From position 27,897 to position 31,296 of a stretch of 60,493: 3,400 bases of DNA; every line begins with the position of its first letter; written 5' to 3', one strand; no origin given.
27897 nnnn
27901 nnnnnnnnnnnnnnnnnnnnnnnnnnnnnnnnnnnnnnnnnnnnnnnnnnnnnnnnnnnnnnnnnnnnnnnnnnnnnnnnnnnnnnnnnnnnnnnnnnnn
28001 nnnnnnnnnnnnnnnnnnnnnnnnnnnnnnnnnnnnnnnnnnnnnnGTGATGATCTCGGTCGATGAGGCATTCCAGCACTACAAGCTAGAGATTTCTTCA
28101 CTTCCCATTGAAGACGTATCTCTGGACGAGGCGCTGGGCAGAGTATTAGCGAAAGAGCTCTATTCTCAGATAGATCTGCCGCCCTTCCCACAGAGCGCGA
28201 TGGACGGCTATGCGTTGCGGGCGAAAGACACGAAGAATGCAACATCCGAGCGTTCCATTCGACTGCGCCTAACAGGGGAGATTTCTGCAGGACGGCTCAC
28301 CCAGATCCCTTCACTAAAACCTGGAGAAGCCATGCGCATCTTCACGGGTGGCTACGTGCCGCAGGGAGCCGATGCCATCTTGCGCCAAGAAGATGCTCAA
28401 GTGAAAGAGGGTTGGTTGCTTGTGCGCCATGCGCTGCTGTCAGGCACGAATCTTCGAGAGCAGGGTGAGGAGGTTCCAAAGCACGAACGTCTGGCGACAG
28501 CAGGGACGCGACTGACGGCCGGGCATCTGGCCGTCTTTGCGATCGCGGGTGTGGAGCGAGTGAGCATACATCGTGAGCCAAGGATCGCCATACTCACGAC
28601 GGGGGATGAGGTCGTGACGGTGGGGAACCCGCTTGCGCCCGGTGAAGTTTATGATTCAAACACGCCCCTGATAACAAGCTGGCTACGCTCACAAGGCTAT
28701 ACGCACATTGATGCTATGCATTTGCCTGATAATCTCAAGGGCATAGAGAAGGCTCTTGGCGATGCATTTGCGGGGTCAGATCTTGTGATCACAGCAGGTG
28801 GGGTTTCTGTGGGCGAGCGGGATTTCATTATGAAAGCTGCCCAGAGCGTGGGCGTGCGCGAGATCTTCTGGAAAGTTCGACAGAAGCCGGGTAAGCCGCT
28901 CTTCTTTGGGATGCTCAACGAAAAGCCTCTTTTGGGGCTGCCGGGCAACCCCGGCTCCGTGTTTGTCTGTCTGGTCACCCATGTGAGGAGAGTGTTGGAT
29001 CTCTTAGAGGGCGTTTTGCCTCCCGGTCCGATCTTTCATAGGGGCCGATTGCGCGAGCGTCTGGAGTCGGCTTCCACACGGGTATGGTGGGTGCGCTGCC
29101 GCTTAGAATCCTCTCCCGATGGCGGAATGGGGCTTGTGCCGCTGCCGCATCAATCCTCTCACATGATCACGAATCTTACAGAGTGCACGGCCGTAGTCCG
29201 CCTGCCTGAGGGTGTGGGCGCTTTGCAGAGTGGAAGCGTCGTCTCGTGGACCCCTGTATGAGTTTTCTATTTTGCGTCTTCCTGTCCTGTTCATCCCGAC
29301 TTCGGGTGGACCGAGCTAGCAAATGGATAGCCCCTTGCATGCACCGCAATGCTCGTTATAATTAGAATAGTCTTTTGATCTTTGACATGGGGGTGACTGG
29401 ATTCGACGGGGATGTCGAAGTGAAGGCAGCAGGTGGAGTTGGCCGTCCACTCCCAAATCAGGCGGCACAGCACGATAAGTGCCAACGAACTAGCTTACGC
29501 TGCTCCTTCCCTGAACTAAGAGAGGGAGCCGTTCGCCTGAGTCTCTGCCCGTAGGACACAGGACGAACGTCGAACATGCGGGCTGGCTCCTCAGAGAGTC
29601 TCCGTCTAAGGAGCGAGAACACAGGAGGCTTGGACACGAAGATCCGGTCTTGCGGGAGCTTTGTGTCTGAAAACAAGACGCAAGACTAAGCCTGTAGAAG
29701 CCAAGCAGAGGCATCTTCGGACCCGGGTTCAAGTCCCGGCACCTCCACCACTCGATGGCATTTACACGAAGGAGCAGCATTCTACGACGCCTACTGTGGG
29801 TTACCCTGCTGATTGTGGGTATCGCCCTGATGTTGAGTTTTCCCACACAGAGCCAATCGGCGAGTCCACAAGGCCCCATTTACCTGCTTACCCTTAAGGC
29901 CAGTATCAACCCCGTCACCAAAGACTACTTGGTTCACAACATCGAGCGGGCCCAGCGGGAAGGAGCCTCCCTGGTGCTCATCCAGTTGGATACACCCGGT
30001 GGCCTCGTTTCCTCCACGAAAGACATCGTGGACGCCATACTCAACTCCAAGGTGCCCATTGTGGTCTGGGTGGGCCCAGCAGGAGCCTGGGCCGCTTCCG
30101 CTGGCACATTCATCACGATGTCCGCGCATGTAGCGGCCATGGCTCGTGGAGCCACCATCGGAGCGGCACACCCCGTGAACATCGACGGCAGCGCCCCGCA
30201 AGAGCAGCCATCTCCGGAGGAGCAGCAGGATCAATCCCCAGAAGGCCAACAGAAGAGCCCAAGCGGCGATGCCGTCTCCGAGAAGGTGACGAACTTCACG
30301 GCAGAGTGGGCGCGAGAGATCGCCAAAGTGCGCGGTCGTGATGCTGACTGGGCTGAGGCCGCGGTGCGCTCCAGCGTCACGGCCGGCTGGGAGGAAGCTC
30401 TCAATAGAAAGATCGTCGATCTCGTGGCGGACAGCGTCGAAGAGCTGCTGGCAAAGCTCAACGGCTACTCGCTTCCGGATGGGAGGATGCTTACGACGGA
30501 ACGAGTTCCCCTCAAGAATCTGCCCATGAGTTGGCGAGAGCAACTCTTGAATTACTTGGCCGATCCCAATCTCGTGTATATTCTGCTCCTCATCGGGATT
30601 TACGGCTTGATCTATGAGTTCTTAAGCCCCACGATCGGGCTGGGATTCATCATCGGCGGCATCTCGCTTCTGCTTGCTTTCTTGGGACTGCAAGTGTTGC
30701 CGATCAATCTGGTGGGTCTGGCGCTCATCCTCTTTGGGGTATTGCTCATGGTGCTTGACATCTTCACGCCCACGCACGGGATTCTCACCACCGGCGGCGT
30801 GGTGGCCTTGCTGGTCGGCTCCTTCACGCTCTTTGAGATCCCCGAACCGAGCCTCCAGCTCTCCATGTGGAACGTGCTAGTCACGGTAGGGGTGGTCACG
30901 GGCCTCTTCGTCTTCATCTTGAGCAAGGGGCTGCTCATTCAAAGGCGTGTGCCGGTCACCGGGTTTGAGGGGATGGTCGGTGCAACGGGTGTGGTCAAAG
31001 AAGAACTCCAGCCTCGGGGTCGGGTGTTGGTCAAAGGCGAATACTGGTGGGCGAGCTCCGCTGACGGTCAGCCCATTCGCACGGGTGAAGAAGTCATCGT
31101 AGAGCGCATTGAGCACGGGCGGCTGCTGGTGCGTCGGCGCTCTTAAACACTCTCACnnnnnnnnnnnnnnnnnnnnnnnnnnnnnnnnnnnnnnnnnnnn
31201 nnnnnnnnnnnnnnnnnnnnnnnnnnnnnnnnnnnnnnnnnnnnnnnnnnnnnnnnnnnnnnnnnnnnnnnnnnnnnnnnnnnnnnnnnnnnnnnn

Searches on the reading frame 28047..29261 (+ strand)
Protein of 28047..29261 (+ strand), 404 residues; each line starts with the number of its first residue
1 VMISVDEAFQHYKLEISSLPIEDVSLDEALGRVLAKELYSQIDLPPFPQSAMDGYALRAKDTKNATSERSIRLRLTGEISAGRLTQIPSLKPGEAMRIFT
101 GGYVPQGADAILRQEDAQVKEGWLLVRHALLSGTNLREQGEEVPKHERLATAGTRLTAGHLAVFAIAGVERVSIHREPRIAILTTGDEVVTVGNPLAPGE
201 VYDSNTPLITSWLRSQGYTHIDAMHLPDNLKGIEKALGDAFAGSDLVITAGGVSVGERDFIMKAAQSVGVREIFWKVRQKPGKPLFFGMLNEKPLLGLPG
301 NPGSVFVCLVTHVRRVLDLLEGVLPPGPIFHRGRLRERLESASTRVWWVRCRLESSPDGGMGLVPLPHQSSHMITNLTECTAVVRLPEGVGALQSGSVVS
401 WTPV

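Call 13: search_protein_families(library=pfam, proteins=[window:28047-29261:+])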
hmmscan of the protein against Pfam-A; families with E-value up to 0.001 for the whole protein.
window:28047-29261:+ (404 aa): 3 families
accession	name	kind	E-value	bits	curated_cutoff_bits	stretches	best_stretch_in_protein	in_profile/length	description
PF03453.22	MoeA_N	-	3.2e-40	137.9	30.8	1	3-168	1-160/160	MoeA N-terminal region (domain I and II)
PF00994.29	MoCF_biosynth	-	1.2e-32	113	26.6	1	181-317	1-142/144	Probable molybdopterin binding domain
PF03454.20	MoeA_C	-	2.4e-11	44.1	22.1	1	332-403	1-71/72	MoeA C-terminal region (domain IV)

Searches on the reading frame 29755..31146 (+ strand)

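Call 13: search_protein_families(library=pfam, proteins=[window:29755-31146:+])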
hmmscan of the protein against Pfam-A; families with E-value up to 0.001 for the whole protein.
window:29755-31146:+ (463 aa): 3 families
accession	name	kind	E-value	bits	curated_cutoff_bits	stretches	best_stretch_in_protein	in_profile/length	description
PF24961.1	NfeD_membrane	-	3.1e-25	88.9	26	1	272-389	1-117/119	NfeD integral membrane domain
PF25145.1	NfeD1b_N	-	5.1e-21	75.5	40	1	42-150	2-107/189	NfeD1b, N-terminal domain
PF01957.25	NfeD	-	1.5e-14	54.3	29.1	1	405-461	2-57/57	NfeD-like C-terminal, partner-binding domain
